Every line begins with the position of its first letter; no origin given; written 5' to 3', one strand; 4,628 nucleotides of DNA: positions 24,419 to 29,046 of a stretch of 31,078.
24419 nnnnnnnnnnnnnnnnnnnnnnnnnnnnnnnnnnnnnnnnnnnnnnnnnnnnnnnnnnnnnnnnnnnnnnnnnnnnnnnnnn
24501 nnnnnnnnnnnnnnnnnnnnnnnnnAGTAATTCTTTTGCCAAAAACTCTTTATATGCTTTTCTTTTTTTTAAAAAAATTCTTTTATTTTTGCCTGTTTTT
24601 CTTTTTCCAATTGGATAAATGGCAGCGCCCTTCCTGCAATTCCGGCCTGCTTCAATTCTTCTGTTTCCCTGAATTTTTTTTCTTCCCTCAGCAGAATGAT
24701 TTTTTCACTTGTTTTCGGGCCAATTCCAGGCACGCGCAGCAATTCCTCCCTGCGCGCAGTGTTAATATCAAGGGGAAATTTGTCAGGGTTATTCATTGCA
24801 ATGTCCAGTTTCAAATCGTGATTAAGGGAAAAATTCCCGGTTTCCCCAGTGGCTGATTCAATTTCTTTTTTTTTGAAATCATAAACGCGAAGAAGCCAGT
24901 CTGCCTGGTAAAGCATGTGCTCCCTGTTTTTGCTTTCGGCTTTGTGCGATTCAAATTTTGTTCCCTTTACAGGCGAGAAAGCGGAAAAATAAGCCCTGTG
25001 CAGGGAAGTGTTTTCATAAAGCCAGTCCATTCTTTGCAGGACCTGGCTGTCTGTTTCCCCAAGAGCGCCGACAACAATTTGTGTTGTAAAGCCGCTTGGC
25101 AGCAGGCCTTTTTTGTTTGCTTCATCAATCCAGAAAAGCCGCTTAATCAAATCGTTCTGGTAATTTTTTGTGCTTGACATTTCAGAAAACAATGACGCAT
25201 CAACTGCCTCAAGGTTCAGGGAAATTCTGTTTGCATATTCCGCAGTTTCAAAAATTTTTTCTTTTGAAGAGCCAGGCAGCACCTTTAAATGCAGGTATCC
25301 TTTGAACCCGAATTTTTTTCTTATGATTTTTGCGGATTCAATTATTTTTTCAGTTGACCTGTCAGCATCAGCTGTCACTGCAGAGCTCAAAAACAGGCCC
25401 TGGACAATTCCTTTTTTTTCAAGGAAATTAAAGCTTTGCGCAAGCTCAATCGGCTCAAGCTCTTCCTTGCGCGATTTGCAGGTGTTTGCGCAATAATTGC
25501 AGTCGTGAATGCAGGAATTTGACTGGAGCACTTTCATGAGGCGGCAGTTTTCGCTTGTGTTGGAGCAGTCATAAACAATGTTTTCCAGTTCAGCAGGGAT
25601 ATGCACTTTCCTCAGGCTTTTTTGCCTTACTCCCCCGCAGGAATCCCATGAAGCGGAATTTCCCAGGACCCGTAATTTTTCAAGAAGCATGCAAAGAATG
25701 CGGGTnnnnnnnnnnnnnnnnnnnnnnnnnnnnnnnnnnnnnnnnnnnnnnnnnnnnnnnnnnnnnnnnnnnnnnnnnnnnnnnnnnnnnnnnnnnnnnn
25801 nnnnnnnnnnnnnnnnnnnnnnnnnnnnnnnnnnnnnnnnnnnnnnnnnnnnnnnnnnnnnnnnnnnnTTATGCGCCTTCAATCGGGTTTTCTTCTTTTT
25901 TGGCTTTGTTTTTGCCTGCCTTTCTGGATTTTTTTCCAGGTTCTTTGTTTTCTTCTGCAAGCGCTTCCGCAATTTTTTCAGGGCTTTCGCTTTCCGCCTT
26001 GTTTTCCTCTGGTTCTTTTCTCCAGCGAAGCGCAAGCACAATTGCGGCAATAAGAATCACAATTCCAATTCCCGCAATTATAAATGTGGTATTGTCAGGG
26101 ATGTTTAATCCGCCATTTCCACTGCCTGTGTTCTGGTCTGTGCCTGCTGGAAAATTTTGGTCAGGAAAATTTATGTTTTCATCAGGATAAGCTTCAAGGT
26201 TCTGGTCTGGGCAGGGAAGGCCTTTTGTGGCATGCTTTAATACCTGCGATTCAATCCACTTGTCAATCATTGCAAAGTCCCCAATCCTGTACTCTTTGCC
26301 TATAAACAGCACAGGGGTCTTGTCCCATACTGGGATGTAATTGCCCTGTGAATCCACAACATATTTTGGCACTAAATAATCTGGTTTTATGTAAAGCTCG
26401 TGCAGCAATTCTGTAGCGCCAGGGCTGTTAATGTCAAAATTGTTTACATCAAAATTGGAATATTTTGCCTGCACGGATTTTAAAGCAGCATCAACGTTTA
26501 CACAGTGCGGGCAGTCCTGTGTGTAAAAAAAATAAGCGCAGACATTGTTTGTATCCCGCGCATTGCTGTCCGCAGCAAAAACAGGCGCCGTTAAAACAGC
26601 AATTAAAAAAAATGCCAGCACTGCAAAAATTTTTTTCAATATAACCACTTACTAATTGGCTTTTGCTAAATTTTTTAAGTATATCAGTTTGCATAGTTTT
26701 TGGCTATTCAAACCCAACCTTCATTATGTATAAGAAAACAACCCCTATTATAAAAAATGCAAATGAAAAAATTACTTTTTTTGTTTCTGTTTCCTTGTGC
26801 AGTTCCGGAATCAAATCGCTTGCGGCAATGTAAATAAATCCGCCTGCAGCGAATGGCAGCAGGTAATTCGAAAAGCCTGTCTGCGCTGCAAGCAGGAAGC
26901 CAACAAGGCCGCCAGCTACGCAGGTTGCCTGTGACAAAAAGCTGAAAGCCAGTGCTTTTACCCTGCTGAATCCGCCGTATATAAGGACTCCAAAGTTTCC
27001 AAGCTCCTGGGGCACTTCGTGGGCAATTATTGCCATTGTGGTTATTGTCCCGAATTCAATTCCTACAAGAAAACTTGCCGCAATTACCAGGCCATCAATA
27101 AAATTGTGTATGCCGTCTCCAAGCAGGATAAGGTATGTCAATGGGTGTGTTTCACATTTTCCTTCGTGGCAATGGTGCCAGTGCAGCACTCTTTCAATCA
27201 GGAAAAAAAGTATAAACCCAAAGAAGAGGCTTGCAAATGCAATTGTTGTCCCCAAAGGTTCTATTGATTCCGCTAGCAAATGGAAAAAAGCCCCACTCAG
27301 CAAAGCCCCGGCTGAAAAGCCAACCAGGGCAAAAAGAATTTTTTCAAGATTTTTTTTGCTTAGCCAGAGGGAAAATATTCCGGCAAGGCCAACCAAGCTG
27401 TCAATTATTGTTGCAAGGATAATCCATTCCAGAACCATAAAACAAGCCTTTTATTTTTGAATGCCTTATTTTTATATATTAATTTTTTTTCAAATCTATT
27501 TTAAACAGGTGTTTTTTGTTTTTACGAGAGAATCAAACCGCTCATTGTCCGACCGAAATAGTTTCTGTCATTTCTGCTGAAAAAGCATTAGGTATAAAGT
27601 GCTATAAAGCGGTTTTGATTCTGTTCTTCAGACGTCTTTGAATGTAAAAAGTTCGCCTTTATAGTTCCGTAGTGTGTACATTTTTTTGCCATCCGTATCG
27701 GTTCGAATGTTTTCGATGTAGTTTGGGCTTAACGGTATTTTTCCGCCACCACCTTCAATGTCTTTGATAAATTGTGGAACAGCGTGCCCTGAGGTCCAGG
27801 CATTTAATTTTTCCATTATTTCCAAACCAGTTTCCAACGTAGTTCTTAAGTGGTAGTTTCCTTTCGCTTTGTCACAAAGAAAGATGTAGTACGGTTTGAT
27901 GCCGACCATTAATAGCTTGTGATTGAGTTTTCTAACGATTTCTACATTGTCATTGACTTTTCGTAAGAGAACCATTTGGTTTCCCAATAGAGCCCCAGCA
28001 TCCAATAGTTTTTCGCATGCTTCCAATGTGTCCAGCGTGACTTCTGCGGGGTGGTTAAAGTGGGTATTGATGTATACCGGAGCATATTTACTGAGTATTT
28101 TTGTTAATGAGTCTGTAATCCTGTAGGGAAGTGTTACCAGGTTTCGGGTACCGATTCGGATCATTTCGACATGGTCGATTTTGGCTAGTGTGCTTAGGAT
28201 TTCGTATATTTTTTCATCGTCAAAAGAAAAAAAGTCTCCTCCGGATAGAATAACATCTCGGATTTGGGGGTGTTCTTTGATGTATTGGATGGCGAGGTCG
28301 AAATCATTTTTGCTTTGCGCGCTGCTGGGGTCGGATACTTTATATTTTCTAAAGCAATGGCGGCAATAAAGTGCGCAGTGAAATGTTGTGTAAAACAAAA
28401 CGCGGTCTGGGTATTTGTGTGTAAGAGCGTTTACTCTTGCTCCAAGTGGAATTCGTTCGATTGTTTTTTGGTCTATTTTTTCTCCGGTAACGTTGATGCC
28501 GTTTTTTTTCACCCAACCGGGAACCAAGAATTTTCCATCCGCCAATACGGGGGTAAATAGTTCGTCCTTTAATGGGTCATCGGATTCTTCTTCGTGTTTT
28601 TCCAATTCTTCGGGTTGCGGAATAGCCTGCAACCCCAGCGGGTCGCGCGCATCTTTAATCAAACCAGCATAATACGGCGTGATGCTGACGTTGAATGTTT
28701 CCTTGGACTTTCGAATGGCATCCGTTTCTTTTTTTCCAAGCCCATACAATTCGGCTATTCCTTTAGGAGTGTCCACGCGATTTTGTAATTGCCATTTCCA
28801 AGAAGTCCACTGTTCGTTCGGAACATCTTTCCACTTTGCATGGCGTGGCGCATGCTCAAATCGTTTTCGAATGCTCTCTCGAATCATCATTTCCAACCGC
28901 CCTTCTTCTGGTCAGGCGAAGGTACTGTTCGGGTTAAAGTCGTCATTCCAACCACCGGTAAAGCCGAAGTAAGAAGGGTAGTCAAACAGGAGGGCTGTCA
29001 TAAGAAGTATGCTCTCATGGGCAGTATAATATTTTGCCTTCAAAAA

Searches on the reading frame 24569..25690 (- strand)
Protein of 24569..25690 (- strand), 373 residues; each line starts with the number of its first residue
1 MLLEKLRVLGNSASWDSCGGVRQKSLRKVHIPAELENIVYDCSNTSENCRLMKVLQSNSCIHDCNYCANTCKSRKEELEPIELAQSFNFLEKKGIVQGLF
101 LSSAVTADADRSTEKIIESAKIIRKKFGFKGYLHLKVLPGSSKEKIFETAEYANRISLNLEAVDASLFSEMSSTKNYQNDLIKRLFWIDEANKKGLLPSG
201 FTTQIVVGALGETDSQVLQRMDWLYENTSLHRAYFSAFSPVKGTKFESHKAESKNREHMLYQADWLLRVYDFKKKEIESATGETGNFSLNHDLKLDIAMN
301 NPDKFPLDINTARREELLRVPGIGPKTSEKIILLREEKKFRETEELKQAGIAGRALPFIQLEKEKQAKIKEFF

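Call 9: search_protein_families(library=pfam, proteins=[window:24569-25690:-], max_evalue=0.001)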
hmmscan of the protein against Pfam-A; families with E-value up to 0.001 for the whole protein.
window:24569-25690:- (373 aa): 3 families
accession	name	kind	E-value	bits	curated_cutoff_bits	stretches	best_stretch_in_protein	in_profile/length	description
PF04055.27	Radical_SAM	-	1e-09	39.2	29.5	1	57-224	4-166/166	Radical SAM superfamily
PF12836.13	HHH_3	-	1.8e-09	38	27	1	307-348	6-48/65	Helix-hairpin-helix motif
PF00633.29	HHH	-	2.6e-06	27.4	24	1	309-332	5-28/30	Helix-hairpin-helix motif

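Call 17: search_protein_families(library=ncbifam, proteins=[window:24569-25690:-], max_evalue=0.00001)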
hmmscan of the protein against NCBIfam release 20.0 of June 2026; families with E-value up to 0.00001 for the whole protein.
window:24569-25690:- (373 aa): 6 families
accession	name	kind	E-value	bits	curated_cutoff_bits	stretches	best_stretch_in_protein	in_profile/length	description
TIGR03916.1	rSAM_link_UDG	hypoth_equivalog_domain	1.1e-74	252.1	343.5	1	3-367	2-382/415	putative DNA modification/repair radical SAM protein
NF053743.1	LipS2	equivalog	1.1e-11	44.8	270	1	54-293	27-257/292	LipS2 family lipoyl synthase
NF053742.1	LipS1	equivalog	7e-08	32.4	230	1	57-254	14-199/268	LipS1 family lipoyl synthase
TIGR00433.2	bioB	equivalog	3.5e-07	29.8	225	1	44-251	36-234/307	biotin synthase BioB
TIGR01259.1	comE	subfamily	1.6e-06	28.1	152.35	1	306-354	59-109/120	comEA protein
TIGR00426.1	TIGR00426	subfamily_domain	2.5e-06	27.5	53.1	1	307-353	8-56/69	competence protein ComEA helix-hairpin-helix repeat region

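Call 26: find_homologous_proteins(query=window:24569-25690:-, max_evalue=1e-20)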
Query window:24569-25690:- (373 aa): 4185 proteins with E <= 1e-20 among 8000 candidates; the best 120 are listed.
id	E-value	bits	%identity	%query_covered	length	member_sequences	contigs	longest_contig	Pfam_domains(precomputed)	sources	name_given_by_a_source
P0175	1.8e-245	831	100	100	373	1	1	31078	PF04055.28,PF12836.14,PF00633.30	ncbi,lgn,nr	ncbi:MAG: helix-hairpin-helix domain-containing protein [Candidatus ainarchaeum sp.]|nr:helix-hairpi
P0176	5.5e-169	580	68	100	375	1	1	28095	PF04055.28,PF12836.14,PF00633.30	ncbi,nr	ncbi:MAG: helix-hairpin-helix domain-containing protein [Candidatus Diapherotrites archaeon]|nr:heli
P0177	1.4e-168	578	69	100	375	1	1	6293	PF04055.28,PF12836.14,PF00633.30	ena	-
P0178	9.6e-165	566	68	100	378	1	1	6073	PF04055.28,PF12836.14,PF00633.30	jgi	-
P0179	2.3e-163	561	71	95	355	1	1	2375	PF14520.13,PF04055.28,PF12836.14,PF00633.30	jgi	jgi:predicted DNA-binding helix-hairpin-helix protein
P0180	6.1e-145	501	60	99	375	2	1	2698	PF04055.28,PF12836.14,PF00633.30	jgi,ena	-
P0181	1.7e-142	493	60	99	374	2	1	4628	PF14520.13,PF04055.28,PF12836.14,PF00633.30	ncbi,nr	ncbi:MAG: helix-hairpin-helix domain-containing protein [Candidatus Diapherotrites archaeon]|nr:heli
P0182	5.4e-141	488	58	99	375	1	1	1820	PF04055.28,PF12836.14,PF00633.30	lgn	-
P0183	1.8e-140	486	61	100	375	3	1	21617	PF04055.28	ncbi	ncbi:MAG: radical SAM protein [Candidatus Diapherotrites archaeon]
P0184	4.1e-140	485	60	99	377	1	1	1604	PF04055.28,PF12836.14,PF00633.30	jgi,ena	-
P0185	6.1e-140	484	58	99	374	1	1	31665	PF04055.28,PF12836.14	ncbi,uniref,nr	ncbi:MAG: helix-hairpin-helix domain-containing protein [Candidatus Diapherotrites archaeon]|uniref:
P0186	1.4e-139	483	60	100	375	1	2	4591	PF04055.28,PF12836.14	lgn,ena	-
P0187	2.1e-138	479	58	99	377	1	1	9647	PF04055.28,PF12836.14,PF00633.30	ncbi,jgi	-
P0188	2.6e-138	479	60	100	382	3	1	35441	PF04055.28,PF12836.14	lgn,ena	-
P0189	5.1e-138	478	60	99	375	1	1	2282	PF04055.28,PF12836.14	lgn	-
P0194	5.6e-137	475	58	99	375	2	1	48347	PF04055.28,PF12836.14,PF00633.30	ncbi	-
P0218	5.4e-123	429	76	66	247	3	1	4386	PF04055.28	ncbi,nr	ncbi:MAG: radical SAM protein, partial [Candidatus ainarchaeum sp.]|nr:radical SAM protein [Candidat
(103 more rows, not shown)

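Call 27: find_encoding_contigs(protein=P0176, flank=8000, max_places=2)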
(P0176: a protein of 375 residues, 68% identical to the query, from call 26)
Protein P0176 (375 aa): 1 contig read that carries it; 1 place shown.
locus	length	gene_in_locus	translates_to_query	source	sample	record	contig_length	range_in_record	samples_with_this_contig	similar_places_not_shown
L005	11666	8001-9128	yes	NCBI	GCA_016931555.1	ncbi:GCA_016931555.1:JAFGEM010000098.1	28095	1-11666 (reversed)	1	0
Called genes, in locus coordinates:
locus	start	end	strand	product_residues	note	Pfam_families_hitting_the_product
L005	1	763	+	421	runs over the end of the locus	PF00324:AA_permease, PF03845:Spore_permease, PF13520:AA_permease_2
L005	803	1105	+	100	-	PF02001:DUF134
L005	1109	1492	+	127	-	-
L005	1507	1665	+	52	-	-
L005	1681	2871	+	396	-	PF01545:Cation_efflux, PF16916:ZT_dimer (weak)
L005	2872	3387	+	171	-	-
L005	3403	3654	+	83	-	PF22277:EncFtn-like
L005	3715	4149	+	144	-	PF02579:Nitro_FeMo-Co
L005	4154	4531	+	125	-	PF02579:Nitro_FeMo-Co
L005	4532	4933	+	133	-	PF01986:DUF123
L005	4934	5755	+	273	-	PF01656:CbiA, PF10609:ParA, PF13614:AAA_31 (faint), PF13187:Fer4_9 (faint), PF12838:Fer4_7 (faint), PF00037:Fer4 (weak), PF12837:Fer4_6 (faint)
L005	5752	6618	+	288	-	PF01656:CbiA, PF10609:ParA, PF13183:Fer4_8 (faint), PF12837:Fer4_6 (faint), PF13187:Fer4_9 (weak), PF14697:Fer4_21, PF00037:Fer4 (weak), PF12838:Fer4_7 (weak), +3 more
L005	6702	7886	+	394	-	PF11139:SfLAP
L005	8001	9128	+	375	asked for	PF04055:Radical_SAM, PF00633:HHH (faint), PF12836:HHH_3 (weak)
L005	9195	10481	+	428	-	PF00999:Na_H_Exchanger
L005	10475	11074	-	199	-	PF00300:His_Phos_1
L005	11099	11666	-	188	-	?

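Call 28: find_encoding_contigs(protein=P0194, flank=10000, max_places=2)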
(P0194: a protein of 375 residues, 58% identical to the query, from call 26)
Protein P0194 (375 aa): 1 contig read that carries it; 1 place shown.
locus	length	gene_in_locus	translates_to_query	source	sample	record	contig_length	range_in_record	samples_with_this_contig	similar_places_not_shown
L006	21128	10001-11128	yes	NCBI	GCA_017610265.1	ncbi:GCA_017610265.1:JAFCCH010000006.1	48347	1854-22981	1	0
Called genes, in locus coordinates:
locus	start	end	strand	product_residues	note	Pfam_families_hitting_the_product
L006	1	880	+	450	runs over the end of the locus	PF02310:B12-binding, PF04055:Radical_SAM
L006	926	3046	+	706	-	PF02629:CoA_binding, PF13380:CoA_binding_2, PF13607:Succ_CoA_lig, PF19045:Ligase_CoA_2, PF13549:ATP-grasp_5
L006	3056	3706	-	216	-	PF02585:PIG-L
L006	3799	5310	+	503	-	PF22422:MGH1-like_GH, PF01204:Trehalase (weak)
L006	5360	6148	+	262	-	PF05116:S6PP (faint), PF08282:Hydrolase_3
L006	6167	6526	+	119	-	PF13641:Glyco_tranf_2_3, PF00535:Glycos_transf_2, PF10111:Glyco_tranf_2_2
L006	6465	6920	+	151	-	-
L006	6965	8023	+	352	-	PF21088:MS_channel_1st, PF00924:MS_channel_2nd, PF21082:MS_channel_3rd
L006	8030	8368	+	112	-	-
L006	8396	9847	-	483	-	-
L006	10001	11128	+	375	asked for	PF04055:Radical_SAM, PF12836:HHH_3, PF00633:HHH (weak)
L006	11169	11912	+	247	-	PF02535:Zip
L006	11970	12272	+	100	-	PF02001:DUF134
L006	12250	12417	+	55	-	-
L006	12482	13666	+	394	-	PF01545:Cation_efflux, PF16916:ZT_dimer (weak), PF02579:Nitro_FeMo-Co (weak)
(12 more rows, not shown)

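Call 29: find_encoding_contigs(protein=P0218, flank=5000, max_places=2)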
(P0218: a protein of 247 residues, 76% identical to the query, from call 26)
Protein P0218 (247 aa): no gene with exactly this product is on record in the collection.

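Call 32: find_encoding_contigs(protein=P0177, flank=6000, max_places=2)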
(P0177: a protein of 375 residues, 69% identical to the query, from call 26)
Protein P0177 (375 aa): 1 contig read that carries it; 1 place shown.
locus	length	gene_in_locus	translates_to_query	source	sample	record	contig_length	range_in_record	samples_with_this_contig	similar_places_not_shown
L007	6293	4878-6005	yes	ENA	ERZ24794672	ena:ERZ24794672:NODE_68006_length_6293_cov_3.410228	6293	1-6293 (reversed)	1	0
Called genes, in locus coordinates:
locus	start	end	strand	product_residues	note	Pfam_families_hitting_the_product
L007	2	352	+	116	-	?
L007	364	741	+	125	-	PF02579:Nitro_FeMo-Co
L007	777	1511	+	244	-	PF02535:Zip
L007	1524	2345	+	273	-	PF01656:CbiA, PF10609:ParA (weak), PF13484:Fer4_16 (faint), PF13237:Fer4_10 (faint), PF00037:Fer4 (weak), PF12838:Fer4_7 (weak), PF13187:Fer4_9 (weak), PF14697:Fer4_21, +2 more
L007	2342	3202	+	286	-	PF01656:CbiA, PF10609:ParA, PF13187:Fer4_9 (faint), PF13484:Fer4_16 (faint), PF00037:Fer4 (weak), PF12838:Fer4_7 (weak), PF14697:Fer4_21, PF00037:Fer4 (weak), +4 more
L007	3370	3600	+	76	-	PF00462:Glutaredoxin, PF13417:GST_N_3 (weak)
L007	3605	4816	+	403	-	-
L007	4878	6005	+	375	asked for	PF04055:Radical_SAM, PF12836:HHH_3, PF00633:HHH (weak)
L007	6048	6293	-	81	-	?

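Call 33: find_encoding_contigs(protein=P0178, flank=6000, max_places=2)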
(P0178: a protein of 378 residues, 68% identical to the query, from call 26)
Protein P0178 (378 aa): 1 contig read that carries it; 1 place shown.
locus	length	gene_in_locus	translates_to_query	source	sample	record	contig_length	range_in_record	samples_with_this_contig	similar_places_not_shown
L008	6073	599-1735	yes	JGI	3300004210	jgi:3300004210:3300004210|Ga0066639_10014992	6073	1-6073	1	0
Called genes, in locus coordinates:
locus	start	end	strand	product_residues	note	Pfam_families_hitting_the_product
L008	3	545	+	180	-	?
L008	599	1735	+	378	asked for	PF04055:Radical_SAM (weak), PF00633:HHH (faint), PF12836:HHH_3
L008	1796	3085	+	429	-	PF00999:Na_H_Exchanger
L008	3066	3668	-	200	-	PF00300:His_Phos_1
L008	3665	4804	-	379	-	PF00535:Glycos_transf_2, PF10111:Glyco_tranf_2_2 (weak), PF13641:Glyco_tranf_2_3 (weak)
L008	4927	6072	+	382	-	?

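Call 84: search_protein_families(library=padloc, proteins=[window:24569-25690:-], max_evalue=0.001)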
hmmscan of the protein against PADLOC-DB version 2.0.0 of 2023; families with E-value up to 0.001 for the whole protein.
window:24569-25690:- (373 aa): 0 families

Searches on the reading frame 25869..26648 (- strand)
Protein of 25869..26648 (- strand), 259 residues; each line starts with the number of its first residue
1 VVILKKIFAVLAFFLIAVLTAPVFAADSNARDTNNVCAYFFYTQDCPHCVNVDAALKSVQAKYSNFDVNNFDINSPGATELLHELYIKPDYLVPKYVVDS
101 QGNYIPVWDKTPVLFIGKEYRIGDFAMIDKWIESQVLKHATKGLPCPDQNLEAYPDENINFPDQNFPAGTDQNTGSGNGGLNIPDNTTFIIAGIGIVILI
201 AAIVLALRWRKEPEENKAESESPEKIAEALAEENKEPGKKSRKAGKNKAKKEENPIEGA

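Call 9: search_protein_families(library=pfam, proteins=[window:25869-26648:-], max_evalue=0.001)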
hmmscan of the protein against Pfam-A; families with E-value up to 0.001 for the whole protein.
window:25869-26648:- (259 aa): 1 family
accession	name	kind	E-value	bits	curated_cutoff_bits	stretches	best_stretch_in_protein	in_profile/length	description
PF00462.30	Glutaredoxin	-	0.00071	20.2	22.9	0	41-72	4-35/60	Glutaredoxin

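Call 84: search_protein_families(library=padloc, proteins=[window:25869-26648:-], max_evalue=0.001)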
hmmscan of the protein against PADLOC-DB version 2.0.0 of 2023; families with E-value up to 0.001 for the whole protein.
window:25869-26648:- (259 aa): 0 families

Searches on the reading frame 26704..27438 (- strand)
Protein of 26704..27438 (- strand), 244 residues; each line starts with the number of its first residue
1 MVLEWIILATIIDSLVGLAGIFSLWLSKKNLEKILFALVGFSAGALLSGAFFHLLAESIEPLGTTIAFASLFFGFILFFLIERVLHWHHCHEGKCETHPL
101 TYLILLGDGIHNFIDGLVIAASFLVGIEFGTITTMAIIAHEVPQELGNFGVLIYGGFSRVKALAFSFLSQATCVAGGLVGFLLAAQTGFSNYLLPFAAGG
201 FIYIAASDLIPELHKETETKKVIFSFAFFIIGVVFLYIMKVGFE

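Call 10: search_protein_families(library=pfam, proteins=[window:26704-27438:-], max_evalue=0.001)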
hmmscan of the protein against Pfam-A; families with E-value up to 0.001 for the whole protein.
window:26704-27438:- (244 aa): 1 family
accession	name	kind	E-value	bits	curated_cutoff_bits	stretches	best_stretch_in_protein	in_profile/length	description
PF02535.28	Zip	-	4.4e-38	131.7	35.1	2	95-239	172-322/323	ZIP Zinc transporter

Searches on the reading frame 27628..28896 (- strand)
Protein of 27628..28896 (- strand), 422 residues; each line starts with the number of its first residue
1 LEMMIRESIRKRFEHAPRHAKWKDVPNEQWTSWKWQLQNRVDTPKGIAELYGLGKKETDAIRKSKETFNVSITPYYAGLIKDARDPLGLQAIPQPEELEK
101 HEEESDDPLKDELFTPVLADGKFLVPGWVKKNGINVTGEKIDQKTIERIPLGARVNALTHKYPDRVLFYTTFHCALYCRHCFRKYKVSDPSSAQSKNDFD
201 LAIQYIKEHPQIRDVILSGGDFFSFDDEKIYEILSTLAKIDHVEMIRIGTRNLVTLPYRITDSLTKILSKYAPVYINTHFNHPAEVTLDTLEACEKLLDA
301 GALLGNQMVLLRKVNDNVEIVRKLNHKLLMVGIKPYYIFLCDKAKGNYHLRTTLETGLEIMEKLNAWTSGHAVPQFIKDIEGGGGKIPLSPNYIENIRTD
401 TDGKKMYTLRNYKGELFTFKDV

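Call 10: search_protein_families(library=pfam, proteins=[window:27628-28896:-], max_evalue=0.001)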
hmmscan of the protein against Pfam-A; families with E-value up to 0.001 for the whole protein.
window:27628-28896:- (422 aa): 2 families
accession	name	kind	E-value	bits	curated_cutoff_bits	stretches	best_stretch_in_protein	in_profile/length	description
PF12544.13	LAM_C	-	1.1e-10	42.1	26.7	1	361-420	1-55/127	Lysine-2,3-aminomutase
PF04055.27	Radical_SAM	-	2.8e-08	34.5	29.5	1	170-317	3-157/166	Radical SAM superfamily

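Call 17: search_protein_families(library=ncbifam, proteins=[window:27628-28896:-], max_evalue=0.00001)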
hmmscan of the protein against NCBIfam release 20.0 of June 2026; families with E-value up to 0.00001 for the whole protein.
window:27628-28896:- (422 aa): 6 families
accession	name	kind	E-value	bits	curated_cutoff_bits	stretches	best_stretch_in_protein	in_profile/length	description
TIGR03820.1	lys_2_3_AblA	equivalog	1.1e-117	393.3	525.4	2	155-420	99-359/417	lysine 2,3-aminomutase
TIGR04368.1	Glu_2_3_NH3_mut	equivalog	7e-113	377.2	650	2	155-419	143-402/404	glutamate 2,3-aminomutase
TIGR04468.1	arg_2_3_am_muta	equivalog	8.5e-98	327.6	600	2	154-415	90-347/351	arginine 2,3-aminomutase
TIGR00238.1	TIGR00238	subfamily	3.9e-89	298.9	199.2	2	154-382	103-331/331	KamA family radical SAM protein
TIGR03822.1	AblA_like_2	hypoth_equivalog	1.1e-75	254.6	396.25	2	155-395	79-321/321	lysine-2,3-aminomutase-like protein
TIGR03821.1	EFP_modif_epmB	equivalog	2.3e-65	220.7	369.3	1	155-388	87-320/321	EF-P beta-lysylation protein EpmB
